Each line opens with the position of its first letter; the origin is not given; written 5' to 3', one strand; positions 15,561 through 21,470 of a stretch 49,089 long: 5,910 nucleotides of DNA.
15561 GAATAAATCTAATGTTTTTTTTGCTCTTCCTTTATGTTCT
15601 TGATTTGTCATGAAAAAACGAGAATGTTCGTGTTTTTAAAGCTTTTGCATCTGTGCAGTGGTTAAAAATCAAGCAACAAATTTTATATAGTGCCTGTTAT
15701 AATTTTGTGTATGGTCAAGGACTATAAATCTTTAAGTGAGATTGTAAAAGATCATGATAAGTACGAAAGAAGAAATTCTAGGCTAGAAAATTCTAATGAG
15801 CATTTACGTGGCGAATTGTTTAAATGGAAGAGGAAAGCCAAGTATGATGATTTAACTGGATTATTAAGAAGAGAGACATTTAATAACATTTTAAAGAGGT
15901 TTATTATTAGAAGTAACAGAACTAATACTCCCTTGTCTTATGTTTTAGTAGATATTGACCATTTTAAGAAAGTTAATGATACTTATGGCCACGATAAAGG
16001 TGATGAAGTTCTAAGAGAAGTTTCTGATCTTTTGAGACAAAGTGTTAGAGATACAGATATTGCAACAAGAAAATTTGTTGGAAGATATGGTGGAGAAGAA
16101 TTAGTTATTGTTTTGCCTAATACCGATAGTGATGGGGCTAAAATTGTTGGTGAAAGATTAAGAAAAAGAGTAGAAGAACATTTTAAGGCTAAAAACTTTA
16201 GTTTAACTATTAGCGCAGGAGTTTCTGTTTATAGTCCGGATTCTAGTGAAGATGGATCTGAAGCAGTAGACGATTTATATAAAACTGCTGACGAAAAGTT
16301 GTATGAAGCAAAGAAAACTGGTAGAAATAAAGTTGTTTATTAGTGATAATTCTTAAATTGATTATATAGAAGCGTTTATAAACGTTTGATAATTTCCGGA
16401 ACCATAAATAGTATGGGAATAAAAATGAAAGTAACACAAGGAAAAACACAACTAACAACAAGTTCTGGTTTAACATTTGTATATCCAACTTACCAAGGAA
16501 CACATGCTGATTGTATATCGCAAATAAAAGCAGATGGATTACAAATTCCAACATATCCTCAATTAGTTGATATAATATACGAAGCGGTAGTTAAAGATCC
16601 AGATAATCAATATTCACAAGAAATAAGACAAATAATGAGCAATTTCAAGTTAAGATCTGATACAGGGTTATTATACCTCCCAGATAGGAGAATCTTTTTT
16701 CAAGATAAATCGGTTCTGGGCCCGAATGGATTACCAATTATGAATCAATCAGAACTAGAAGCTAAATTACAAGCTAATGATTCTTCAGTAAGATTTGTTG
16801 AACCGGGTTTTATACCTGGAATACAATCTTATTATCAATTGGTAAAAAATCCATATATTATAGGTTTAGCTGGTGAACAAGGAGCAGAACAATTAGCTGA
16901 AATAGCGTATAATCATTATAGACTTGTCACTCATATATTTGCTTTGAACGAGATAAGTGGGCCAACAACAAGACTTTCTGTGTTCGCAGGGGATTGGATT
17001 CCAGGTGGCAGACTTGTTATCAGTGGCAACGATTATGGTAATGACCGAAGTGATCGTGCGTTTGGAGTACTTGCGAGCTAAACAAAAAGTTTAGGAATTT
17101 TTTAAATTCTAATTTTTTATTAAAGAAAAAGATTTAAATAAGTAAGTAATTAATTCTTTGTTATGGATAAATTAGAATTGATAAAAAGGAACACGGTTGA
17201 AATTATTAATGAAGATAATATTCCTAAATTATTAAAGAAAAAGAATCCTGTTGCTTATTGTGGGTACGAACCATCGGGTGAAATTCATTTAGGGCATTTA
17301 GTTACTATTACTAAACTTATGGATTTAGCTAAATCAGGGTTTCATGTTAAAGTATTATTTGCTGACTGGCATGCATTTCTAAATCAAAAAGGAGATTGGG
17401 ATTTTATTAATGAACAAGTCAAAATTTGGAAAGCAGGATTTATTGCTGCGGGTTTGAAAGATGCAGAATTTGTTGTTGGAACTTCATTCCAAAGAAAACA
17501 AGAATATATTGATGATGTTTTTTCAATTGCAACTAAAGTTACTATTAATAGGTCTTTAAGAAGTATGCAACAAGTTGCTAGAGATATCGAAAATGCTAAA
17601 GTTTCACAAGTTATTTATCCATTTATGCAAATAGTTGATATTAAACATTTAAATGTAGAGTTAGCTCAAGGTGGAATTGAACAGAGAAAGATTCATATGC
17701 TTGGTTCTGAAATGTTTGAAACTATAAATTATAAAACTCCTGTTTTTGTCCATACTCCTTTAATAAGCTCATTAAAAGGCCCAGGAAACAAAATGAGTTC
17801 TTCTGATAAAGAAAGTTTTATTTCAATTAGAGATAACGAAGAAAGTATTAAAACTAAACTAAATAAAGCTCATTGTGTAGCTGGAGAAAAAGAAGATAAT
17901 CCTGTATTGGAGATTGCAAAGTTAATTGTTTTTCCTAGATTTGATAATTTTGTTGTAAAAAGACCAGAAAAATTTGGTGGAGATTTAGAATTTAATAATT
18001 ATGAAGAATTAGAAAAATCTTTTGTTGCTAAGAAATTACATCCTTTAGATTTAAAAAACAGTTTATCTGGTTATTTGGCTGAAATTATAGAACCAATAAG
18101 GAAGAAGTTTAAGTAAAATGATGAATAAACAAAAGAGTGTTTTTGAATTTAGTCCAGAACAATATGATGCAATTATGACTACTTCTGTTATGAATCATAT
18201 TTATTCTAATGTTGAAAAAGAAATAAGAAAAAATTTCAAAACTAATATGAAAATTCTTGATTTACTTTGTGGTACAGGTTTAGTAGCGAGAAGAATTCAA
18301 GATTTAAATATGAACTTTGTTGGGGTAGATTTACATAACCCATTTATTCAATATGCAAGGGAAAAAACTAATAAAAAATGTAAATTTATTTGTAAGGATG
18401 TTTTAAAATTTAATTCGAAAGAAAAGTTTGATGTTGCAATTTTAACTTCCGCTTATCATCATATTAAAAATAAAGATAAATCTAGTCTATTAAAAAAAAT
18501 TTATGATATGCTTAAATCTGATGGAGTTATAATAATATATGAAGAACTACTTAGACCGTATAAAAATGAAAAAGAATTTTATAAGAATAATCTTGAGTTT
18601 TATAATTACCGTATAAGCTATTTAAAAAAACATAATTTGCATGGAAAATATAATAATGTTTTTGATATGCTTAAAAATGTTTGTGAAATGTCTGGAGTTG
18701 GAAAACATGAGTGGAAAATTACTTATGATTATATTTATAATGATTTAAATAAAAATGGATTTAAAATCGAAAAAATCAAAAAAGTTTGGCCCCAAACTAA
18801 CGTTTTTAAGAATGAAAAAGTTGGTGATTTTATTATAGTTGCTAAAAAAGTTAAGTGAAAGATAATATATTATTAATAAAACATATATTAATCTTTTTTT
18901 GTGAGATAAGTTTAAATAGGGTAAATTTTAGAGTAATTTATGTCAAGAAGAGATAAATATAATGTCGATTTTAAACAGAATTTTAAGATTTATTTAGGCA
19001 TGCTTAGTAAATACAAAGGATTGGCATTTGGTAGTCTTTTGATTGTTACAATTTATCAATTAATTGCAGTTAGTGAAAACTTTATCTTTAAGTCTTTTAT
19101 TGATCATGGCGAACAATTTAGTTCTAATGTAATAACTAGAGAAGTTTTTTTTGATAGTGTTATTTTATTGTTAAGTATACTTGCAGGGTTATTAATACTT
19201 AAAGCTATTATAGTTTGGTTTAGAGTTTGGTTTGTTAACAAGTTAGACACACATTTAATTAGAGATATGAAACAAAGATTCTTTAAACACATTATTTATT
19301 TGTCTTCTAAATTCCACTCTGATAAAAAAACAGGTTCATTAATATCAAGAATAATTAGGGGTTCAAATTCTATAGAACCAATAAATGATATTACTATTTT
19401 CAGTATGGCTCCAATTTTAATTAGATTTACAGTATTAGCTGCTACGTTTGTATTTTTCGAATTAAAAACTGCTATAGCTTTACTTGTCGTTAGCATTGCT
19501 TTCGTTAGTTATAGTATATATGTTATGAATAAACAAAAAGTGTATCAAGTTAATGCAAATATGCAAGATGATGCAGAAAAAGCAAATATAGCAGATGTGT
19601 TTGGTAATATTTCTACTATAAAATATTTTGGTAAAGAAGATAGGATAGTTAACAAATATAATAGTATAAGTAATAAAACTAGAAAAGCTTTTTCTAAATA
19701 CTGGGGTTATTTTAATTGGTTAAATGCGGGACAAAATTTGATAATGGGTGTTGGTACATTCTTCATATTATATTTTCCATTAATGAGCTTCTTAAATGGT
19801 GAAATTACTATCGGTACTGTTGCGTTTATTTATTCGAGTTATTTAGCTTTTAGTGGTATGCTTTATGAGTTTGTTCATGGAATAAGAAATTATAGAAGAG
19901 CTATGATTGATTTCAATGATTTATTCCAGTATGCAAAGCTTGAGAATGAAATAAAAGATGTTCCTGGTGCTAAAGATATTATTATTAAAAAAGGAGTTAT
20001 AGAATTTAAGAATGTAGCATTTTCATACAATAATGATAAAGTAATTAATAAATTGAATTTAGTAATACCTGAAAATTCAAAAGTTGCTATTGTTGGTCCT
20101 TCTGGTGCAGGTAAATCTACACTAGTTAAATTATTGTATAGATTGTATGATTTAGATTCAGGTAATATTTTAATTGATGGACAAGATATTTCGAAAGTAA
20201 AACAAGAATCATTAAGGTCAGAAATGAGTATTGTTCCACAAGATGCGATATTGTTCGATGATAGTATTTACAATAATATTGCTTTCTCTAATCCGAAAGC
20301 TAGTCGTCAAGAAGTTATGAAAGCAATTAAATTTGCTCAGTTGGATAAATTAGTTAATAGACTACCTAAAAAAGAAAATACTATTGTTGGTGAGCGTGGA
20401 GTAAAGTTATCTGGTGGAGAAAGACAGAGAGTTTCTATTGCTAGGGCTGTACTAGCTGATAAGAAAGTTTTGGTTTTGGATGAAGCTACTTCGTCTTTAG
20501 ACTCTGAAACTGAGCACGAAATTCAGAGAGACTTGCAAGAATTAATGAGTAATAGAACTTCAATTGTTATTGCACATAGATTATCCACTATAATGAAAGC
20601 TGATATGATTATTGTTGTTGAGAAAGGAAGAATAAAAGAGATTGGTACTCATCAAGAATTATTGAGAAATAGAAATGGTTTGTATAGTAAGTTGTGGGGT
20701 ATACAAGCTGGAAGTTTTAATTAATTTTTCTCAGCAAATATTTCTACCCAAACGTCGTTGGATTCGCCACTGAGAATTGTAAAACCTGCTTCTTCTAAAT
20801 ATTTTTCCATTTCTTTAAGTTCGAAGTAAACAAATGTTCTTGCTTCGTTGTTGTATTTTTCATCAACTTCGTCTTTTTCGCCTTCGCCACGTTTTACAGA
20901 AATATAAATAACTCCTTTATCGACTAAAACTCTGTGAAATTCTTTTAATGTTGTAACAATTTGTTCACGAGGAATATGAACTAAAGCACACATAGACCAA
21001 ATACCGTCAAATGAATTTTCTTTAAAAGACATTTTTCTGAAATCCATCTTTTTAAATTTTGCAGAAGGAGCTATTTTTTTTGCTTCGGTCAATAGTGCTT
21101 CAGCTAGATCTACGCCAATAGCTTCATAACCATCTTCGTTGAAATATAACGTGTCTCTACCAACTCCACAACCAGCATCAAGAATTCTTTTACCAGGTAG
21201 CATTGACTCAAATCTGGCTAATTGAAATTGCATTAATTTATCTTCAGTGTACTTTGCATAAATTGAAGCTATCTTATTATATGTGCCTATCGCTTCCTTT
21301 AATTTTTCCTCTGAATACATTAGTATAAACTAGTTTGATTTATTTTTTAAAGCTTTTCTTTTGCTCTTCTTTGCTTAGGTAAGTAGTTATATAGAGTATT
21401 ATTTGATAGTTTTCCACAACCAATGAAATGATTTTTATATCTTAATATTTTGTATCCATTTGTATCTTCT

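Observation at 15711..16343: Apparently catalytically intact GGDEF diguanylate cyclase on an archaeal chromosome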

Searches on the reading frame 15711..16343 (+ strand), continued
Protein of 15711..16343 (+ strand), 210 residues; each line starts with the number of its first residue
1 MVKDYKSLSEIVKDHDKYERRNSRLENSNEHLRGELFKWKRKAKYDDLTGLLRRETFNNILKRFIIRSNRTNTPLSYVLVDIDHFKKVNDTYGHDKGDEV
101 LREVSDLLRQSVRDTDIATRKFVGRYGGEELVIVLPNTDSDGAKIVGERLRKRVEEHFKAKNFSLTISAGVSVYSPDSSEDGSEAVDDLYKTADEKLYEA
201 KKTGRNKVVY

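Call 54: list_cluster_members(proteins=[P0004, P0007, P0009, P0010, P0015, P0006, P0014, P0016, P0124, P0150])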
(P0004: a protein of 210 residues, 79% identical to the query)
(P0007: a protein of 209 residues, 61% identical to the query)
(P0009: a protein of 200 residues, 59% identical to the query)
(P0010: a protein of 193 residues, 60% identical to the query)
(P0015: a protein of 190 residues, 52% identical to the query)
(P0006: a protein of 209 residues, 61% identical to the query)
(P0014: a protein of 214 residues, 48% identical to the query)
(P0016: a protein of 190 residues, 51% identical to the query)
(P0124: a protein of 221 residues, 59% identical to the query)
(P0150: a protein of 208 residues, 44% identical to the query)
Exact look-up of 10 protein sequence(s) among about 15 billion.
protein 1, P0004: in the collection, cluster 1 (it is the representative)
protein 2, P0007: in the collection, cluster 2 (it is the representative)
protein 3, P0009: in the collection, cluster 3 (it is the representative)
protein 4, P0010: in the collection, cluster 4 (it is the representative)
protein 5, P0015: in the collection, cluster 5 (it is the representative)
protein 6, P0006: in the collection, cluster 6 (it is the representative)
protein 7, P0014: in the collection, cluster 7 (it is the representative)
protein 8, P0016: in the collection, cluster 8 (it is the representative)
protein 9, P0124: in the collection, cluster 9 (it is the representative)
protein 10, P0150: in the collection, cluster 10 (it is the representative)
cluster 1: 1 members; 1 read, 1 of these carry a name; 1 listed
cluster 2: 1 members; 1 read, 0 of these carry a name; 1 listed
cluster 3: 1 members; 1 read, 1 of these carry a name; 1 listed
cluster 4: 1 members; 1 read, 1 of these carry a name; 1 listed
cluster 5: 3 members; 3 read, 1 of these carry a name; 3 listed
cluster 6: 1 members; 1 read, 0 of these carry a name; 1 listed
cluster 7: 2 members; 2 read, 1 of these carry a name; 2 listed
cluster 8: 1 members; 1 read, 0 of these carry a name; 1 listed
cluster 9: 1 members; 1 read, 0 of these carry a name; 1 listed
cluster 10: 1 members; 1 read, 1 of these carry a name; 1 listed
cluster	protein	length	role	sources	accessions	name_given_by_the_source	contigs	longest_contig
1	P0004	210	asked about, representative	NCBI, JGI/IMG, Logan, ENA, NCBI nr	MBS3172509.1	GGDEF domain-containing protein [Candidatus Woesearchaeota archaeon]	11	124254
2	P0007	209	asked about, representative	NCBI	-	-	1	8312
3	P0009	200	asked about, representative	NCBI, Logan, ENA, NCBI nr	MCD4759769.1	GGDEF domain-containing protein [archaeon]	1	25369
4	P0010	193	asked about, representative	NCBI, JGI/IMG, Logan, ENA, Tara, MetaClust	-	diguanylate cyclase (GGDEF)-like protein | strand:+ start:2364 stop:2945 length:582 start_codon:yes stop_codon:yes gene_type:complete | TARA_039_MES_0.1-0.22_scaffold6338_1_gene6982 COG3706 K02488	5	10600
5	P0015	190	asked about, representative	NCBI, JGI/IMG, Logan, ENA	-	-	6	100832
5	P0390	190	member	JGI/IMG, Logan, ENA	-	polar amino acid transport system substrate-binding protein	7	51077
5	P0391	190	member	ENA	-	-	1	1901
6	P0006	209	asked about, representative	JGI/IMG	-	-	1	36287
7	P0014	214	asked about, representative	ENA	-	-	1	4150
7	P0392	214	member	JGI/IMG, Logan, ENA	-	two-component system, cell cycle response regulator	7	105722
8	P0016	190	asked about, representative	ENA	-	-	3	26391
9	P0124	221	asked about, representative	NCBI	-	-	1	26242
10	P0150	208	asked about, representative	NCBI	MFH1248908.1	MAG: HD domain-containing protein [archaeon]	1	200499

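Call 62: search_protein_families(library=ncbifam, proteins=[window:15711-16343:+], max_evalue=0.01)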
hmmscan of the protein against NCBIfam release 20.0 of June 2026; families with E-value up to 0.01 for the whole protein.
window:15711-16343:+ (210 aa): 22 families
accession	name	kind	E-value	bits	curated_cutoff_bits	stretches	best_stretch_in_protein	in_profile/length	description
NF007135.0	PRK09581.1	equivalog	6.2e-47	160.4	474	1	27-209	276-453/457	PleD family two-component system response regulator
TIGR00254.1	GGDEF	domain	1.1e-44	152.1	37.4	1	41-209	3-165/168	diguanylate cyclase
NF038266.1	diguan_SiaD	equivalog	1.8e-42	145.4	290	1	5-208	66-252/252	biofilm regulation diguanylate cyclase SiaD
NF007380.0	PRK09894.1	equivalog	1.9e-41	142.3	256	1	14-209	102-285/296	diguanylate cyclase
NF041606.1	dguan_cyc_DgcA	equivalog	4.6e-38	131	370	1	47-209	182-337/340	diguanylate cyclase DgcA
NF051473.1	DigCycDgcsShew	equivalog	8.9e-37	127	400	1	41-207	133-287/291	diguanylate cyclase DgcS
NF011955.1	PRK15426.1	equivalog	5.2e-35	120.6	408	1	42-209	397-559/564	cellulose biosynthesis regulator diguanylate cyclase DgcQ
NF047654.1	DiguCycDgcRLepto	equivalog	2.4e-34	118.6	500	1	41-209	131-294/295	diguanylate cyclase DgcR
NF007423.1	PRK09966.1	equivalog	3.5e-30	105.2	325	1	24-201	220-390/390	diguanylate cyclase DgcN/YfiN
NF047872.1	GGDEF_GdpS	equivalog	4.1e-27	95.3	400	1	38-210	182-349/355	GGDEF domain-containing protein GdpS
NF007298.0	PRK09776.1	equivalog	5.4e-27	94.1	1135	1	41-208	682-842/1111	diguanylate cyclase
NF007599.0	PRK10245.1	equivalog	2.3e-24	85.6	402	1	43-207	210-366/371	diguanylate cyclase AdrA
NF040885.1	diguan_DgcJ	equivalog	2.2e-23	82.8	500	1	45-206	343-491/493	diguanylate cyclase DgcJ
NF045675.1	PhdiestaseDibA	equivalog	2.7e-22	78.9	980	1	41-207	201-360/623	phosphodiesterase DibA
NF007474.0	PRK10060.1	equivalog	1.2e-20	73.3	782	1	41-207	235-391/663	cyclic di-GMP phosphodiesterase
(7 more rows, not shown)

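Call 63: search_protein_families(library=padloc, proteins=[window:15711-16343:+], max_evalue=0.01)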
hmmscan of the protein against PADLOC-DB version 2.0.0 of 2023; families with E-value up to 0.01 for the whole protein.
window:15711-16343:+ (210 aa): 0 families

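Call 69: search_protein_families(library=pfam, proteins=[L003:13221-14369:+, L003:12735-13130:-], max_evalue=0.001)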
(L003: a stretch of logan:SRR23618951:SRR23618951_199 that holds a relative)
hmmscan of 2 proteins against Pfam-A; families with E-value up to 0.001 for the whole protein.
L003:13221-14369:+ (382 aa): 3 families
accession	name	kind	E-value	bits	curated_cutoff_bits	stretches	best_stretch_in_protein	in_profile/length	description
PF04542.20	Sigma70_r2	-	1.7e-17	63.4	24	1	64-133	1-70/71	Sigma-70 region 2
PF04545.22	Sigma70_r4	-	6.8e-08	32.3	24.1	1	241-280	10-45/50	Sigma-70, region 4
PF04539.22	Sigma70_r3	-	4.8e-06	27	25.3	1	145-216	3-74/78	Sigma-70 region 3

L003:12735-13130:- (131 aa): 0 families

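Call 76: find_related_loci(query=window:15711-16340:+, collection=viral_contigs, flank=5000)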
Query window:15711-16340:+ (210 aa) in viral_contigs; peptide patterns used: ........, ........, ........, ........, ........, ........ (x = any residue, [..] = any of these).
14 stretches matched a pattern; 6 encode a relative of the query (tblastn E <= 1e-3); 6 distinct loci.
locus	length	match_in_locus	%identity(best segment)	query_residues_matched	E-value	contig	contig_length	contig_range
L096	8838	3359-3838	42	46-209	3e-33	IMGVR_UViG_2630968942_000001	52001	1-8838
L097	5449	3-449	42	48-208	1e-27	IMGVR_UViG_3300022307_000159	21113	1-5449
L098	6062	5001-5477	35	42-208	1e-25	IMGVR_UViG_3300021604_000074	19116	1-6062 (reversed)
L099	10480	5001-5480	34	43-209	2e-25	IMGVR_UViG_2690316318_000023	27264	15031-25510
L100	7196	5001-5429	37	35-209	4e-25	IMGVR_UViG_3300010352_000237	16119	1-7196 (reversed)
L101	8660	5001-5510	30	21-208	3e-21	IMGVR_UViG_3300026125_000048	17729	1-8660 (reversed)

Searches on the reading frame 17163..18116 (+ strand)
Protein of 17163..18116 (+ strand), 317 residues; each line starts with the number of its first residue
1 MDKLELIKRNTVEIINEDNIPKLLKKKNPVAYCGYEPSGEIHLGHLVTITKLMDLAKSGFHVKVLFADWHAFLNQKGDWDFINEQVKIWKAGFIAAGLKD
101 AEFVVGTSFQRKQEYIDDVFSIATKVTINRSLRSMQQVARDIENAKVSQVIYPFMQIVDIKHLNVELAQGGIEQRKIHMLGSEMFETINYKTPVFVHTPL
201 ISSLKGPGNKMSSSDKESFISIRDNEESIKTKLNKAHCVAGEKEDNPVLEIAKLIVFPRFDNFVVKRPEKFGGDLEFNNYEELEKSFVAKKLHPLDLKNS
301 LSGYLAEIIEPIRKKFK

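Call 5: search_protein_families(library=pfam, proteins=[window:17163-18116:+], max_evalue=0.01)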
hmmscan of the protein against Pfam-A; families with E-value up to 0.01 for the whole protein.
window:17163-18116:+ (317 aa): 1 family
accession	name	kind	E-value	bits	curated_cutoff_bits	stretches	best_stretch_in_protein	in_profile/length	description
PF00579.31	tRNA-synt_1b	-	2.1e-45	155.7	21.1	1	26-303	3-285/292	tRNA synthetases class I (W and Y)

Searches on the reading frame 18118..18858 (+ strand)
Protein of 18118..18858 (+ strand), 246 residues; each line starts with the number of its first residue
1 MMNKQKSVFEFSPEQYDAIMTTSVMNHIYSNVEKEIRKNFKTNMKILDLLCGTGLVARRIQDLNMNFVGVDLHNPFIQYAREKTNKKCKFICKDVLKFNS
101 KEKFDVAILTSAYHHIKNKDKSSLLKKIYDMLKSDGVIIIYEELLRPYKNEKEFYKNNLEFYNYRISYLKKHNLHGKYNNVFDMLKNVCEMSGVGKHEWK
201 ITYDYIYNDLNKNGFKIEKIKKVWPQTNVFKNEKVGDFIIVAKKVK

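Call 5: search_protein_families(library=pfam, proteins=[window:18118-18858:+], max_evalue=0.01)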
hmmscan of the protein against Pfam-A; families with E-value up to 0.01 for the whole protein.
window:18118-18858:+ (246 aa): 14 families
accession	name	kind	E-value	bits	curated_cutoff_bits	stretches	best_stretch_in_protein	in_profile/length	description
PF13649.12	Methyltransf_25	-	3.3e-18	66.6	27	1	46-136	1-97/97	Methyltransferase domain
PF08241.18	Methyltransf_11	-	4.5e-17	62.9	21.2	1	47-140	1-95/95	Methyltransferase domain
PF08242.18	Methyltransf_12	-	1.7e-16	61.1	30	1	47-138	1-98/98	Methyltransferase domain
PF13847.12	Methyltransf_31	-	5.9e-14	52.4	27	1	41-154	2-128/145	Methyltransferase domain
PF13489.12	Methyltransf_23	-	1.5e-12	48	27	1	37-174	17-150/164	Methyltransferase domain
PF05401.17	NodS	-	2.9e-09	37.5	24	1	41-140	42-144/201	Nodulation protein S (NodS)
PF01209.24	Ubie_methyltran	-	3.4e-06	27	20.1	1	6-143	10-154/233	ubiE/COQ5 methyltransferase family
PF02353.26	CMAS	-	4.3e-05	23.4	27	1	39-153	59-176/273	Mycolic acid cyclopropane synthetase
PF00891.24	Methyltransf_2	-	5e-05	23.2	22.3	1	39-148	59-172/210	O-methyltransferase domain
PF05175.20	MTS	-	0.00017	21.7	23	1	42-145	31-143/170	Methyltransferase small domain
PF05891.18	Methyltransf_PK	-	0.00069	19.6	27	1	31-144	44-163/218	AdoMet dependent proline di-methyltransferase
PF01739.24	CheR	-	0.0021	17.9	27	1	81-140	113-173/195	CheR methyltransferase, SAM binding domain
PF06859.18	Bin3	-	0.0025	18.8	27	0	112-189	11-81/109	Bicoid-interacting protein 3 (Bin3)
PF00398.26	RrnaAD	-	0.0028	17.2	24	1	23-104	17-94/263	Ribosomal RNA adenine dimethylase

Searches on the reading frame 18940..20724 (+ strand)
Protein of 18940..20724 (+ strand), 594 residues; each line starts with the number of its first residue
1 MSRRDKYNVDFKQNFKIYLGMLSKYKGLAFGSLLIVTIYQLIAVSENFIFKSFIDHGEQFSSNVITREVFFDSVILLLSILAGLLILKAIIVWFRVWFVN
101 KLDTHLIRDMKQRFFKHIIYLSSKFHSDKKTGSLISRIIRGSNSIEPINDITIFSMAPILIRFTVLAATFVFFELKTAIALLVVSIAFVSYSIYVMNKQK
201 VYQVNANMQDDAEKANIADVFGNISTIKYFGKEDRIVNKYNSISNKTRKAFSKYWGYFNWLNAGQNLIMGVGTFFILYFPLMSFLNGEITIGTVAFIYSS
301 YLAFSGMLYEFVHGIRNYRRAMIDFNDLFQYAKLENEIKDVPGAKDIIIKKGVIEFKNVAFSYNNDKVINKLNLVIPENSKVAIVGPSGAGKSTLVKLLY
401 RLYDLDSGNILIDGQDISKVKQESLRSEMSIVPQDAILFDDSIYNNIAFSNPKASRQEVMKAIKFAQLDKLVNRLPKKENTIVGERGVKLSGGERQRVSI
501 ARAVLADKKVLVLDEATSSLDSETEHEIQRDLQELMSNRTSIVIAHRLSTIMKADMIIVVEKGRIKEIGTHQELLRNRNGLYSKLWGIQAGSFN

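Call 35: search_protein_families(library=pfam, proteins=[window:18940-20724:+], max_evalue=0.001)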
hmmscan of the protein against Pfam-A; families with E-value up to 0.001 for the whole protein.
window:18940-20724:+ (594 aa): 8 families
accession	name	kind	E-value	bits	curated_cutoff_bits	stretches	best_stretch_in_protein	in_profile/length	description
PF00005.33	ABC_tran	-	2.9e-33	115.8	25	1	370-518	2-137/137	ABC transporter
PF00664.28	ABC_membrane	-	1.4e-28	100.8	28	1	33-303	5-269/274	ABC transporter transmembrane region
PF02463.25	SMC_N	-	2.9e-06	27.3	40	1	408-562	109-213/220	RecF/RecN/SMC N terminal domain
PF13401.12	AAA_22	-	1.1e-05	26.2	27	1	382-542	8-116/130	AAA domain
PF03193.22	RsgA_GTPase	-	7.7e-05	23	30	1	354-410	82-137/174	RsgA GTPase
PF20720.3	nSTAND3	-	0.00036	20.7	27.2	0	375-466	13-98/155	Novel STAND NTPase 3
PF13304.12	AAA_21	-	0.0008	20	27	0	383-416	3-43/304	AAA domain, putative AbiEii toxin, Type IV TA system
PF13479.12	AAA_24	-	0.00094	19.5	27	0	379-522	2-79/195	AAA domain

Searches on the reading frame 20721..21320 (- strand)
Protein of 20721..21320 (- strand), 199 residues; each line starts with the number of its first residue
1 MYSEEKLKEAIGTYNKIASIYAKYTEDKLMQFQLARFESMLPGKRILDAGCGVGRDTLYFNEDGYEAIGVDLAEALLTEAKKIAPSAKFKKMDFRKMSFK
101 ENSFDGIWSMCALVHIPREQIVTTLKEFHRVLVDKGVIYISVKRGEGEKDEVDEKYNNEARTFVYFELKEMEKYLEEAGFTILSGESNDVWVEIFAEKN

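Call 35: search_protein_families(library=pfam, proteins=[window:20721-21320:-], max_evalue=0.001)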
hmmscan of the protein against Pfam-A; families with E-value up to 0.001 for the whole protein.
window:20721-21320:- (199 aa): 10 families
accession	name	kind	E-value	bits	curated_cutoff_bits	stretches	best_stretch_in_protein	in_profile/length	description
PF13649.12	Methyltransf_25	-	2.1e-20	73.6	27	1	46-136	1-97/97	Methyltransferase domain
PF08241.18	Methyltransf_11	-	1.1e-18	68.1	21.2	1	47-140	1-95/95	Methyltransferase domain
PF13847.12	Methyltransf_31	-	4.3e-14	52.8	27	1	43-177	4-143/145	Methyltransferase domain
PF13489.12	Methyltransf_23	-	1.4e-13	51.3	27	1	24-184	4-163/164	Methyltransferase domain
PF08242.18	Methyltransf_12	-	1.6e-10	42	30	1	47-138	1-98/98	Methyltransferase domain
PF05891.18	Methyltransf_PK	-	1.2e-08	35.2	27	1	11-186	24-200/218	AdoMet dependent proline di-methyltransferase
PF03848.20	TehB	-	1.2e-06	28.5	20.4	1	40-131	29-123/193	Tellurite resistance protein TehB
PF08003.17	Methyltransf_9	-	4.6e-05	23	23.8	1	39-181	112-261/315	Protein of unknown function (DUF1698)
PF05724.17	TPMT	-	5.5e-05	23.4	26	1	35-137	32-150/218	Thiopurine S-methyltransferase (TPMT)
PF02353.26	CMAS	-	5.9e-05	22.9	27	1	40-150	60-174/273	Mycolic acid cyclopropane synthetase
